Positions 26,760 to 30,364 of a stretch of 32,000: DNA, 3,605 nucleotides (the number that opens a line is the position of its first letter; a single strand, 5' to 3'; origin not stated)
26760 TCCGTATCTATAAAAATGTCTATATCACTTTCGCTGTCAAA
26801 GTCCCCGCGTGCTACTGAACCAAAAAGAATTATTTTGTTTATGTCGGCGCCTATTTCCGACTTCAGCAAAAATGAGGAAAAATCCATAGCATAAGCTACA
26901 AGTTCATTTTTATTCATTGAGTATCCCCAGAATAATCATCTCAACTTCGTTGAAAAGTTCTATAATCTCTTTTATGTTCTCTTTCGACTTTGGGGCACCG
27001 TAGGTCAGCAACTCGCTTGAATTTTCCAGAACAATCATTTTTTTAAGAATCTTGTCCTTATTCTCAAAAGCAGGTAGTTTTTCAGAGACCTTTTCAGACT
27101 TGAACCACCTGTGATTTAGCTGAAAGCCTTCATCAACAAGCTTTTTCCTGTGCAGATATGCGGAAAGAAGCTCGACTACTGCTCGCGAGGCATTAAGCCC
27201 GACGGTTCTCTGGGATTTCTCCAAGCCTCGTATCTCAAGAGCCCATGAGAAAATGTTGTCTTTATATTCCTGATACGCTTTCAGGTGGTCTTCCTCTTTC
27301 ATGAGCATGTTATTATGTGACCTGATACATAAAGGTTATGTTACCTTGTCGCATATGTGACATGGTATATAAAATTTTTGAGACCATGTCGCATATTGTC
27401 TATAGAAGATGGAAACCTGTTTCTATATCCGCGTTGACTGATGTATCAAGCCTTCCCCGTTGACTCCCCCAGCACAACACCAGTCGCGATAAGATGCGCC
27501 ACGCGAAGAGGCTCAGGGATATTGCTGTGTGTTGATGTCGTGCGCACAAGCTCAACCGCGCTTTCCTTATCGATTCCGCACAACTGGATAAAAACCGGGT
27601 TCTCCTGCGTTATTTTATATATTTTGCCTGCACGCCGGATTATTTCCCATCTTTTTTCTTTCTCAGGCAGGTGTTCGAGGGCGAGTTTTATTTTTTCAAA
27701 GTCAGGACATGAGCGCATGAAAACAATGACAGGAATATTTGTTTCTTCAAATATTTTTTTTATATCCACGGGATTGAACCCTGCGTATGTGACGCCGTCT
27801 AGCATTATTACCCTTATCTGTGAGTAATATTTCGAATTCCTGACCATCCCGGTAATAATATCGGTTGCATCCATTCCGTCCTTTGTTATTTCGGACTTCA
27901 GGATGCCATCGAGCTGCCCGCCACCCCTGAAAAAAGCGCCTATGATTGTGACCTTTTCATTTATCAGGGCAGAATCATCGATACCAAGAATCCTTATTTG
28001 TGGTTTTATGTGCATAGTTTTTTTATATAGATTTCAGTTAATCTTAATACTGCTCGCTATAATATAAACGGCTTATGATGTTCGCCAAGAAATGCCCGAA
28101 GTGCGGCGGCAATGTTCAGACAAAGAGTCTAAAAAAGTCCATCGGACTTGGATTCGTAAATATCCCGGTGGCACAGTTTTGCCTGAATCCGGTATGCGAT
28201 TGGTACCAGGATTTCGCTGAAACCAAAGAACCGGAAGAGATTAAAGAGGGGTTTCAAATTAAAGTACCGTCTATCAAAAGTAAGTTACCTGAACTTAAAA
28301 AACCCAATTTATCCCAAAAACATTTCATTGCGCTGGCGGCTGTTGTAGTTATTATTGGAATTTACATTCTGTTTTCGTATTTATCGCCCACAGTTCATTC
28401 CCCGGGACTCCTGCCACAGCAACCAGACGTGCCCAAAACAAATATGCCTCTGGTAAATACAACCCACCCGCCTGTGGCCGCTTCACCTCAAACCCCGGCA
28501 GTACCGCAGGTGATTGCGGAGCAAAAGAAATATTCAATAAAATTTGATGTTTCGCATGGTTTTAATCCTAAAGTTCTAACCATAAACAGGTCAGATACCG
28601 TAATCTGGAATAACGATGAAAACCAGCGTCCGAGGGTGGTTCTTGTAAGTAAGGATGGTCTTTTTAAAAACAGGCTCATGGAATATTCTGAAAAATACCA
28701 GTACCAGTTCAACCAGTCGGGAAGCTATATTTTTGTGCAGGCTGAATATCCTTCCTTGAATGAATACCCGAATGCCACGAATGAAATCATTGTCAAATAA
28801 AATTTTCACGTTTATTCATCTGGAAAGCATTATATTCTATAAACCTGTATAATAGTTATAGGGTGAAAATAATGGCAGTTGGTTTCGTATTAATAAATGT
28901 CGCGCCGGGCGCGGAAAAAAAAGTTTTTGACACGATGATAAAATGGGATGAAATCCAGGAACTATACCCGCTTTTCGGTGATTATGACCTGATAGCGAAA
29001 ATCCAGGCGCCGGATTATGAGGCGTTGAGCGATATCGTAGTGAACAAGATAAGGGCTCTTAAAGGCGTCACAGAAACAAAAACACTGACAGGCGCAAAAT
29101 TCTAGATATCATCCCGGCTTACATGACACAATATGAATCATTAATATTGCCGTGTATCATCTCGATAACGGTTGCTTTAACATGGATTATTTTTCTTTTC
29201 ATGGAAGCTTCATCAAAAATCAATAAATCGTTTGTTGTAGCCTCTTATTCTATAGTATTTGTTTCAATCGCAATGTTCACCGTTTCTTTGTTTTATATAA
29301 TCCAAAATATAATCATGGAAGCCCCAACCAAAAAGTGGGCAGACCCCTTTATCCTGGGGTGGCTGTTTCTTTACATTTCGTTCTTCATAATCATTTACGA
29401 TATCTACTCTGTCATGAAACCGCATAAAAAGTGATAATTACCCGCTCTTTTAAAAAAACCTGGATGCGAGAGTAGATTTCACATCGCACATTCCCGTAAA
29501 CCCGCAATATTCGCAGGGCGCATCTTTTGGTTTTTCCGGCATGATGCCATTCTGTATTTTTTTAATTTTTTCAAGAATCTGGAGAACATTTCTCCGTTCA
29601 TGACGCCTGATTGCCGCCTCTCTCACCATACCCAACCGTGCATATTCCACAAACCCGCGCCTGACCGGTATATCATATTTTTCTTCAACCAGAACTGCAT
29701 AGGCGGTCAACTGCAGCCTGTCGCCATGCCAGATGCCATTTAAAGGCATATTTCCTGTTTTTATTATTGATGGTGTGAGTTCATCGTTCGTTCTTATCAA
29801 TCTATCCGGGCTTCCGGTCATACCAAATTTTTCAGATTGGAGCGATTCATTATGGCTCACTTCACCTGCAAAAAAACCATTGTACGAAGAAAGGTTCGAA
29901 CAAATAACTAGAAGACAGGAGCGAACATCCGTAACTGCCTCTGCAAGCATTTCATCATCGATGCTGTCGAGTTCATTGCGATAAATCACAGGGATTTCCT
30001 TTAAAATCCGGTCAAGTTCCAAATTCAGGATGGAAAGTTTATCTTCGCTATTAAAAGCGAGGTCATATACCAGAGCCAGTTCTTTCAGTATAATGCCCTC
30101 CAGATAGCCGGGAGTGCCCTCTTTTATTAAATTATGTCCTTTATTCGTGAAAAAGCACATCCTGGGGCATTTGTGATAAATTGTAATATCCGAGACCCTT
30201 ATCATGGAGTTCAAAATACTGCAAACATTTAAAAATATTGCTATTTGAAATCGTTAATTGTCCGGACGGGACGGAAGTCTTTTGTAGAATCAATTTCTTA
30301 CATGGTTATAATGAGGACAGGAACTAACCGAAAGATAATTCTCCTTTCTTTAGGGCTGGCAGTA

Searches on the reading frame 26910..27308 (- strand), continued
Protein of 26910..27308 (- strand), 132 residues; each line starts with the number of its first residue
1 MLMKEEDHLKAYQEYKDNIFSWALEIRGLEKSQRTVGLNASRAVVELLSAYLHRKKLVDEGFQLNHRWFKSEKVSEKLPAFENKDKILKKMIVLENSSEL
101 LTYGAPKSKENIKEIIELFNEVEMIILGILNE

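Call 83: search_protein_families(library=pfam, alignment_id=A2, max_evalue=10)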
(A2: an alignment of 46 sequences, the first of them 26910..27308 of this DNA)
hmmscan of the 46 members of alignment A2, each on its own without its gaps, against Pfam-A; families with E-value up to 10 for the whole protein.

A. member 1, window:26910-27308:- (132 aa): 1 family
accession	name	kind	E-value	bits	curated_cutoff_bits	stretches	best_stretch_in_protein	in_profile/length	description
PF15956.11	DUF4760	-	0.015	15.9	25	1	71-131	33-91/141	Domain of unknown function (DUF4760)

B. families by the number of members that match (of 46 scanned): 14 families
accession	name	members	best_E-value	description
PF19959.4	EAD4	7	0.0055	Effector-associated domain 4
PF03993.17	DUF349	3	0.0047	Domain of Unknown Function (DUF349)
PF18827.6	LPD14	1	0.0018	Large polyvalent protein-associated domain 14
PF15956.11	DUF4760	1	0.015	Domain of unknown function (DUF4760)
PF13638.12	PIN_4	1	0.019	PIN domain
PF18269.6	T3SS_ATPase_C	1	0.043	T3SS EscN ATPase C-terminal domain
PF00745.25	GlutR_dimer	1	0.054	Glutamyl-tRNAGlu reductase, dimerisation domain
PF14677.12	FANCI_S3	1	0.058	FANCI solenoid 3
PF01555.25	N6_N4_Mtase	1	0.12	DNA methylase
PF23238.1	DUF7068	1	0.13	Domain of unknown function (DUF7068)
PF25579.1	TPR_TRIP12_N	1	0.14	E3 ubiquitin-protein ligase TRIP12-like, TPR repeats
PF08937.16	ThsB_TIR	1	0.22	Thoeris protein ThsB, TIR-like domain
PF15204.11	KKLCAg1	1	0.24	Kita-kyushu lung cancer antigen 1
PF09957.15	VapB_antitoxin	1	0.25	Bacterial antitoxin of type II TA system, VapB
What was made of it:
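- On HEPN superfamily (fold level): No Pfam hit (call 83).
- Closest known: HEPN-T families associated with MNTs, including PaREP1/PAE0096. Different: No Pfam PaREP1 or HEPN hit for any of 46 family members (call 83).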

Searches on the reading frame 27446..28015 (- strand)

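Call 3: search_protein_families(library=pfam, proteins=[window:27446-28015:-], max_evalue=1)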
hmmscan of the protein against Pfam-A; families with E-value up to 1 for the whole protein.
window:27446-28015:- (189 aa): 4 families
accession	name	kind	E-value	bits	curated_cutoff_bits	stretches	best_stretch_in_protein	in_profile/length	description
PF01949.23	Endo_dU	-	2.7e-62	209.8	32.7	1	6-180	2-181/182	Endonuclease dU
PF04493.20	Endonuclease_5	-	0.002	18.2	23.4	1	124-174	142-197/198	Endonuclease V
PF08542.16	Rep_fac_C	-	0.1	13.5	23.6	0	39-63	25-49/88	Replication factor C C-terminal domain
PF21667.2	Nop5_N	-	0.19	12.3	27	1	77-107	20-50/117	Nop5, N-terminal domain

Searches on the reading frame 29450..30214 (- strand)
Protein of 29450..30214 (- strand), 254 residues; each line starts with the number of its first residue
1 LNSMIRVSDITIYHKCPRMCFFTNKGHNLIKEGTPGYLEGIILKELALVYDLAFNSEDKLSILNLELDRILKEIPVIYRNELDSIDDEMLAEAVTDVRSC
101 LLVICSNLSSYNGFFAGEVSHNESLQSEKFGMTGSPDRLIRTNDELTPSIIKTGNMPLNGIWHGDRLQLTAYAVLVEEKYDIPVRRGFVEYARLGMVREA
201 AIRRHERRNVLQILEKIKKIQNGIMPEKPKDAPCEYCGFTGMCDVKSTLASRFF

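Call 80: search_protein_families(library=pfam, proteins=[window:29450-30214:-], max_evalue=0.001)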
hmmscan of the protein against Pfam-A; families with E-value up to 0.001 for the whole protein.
window:29450-30214:- (254 aa): 2 families
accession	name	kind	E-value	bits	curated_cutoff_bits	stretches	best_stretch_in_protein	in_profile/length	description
PF01930.23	Cas_Cas4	-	3.1e-12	47.3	22.7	1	133-243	53-158/160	Domain of unknown function DUF83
PF12705.13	PDDEXK_1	-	2.4e-10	41.2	22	1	123-244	111-247/247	PD-(D/E)XK nuclease superfamily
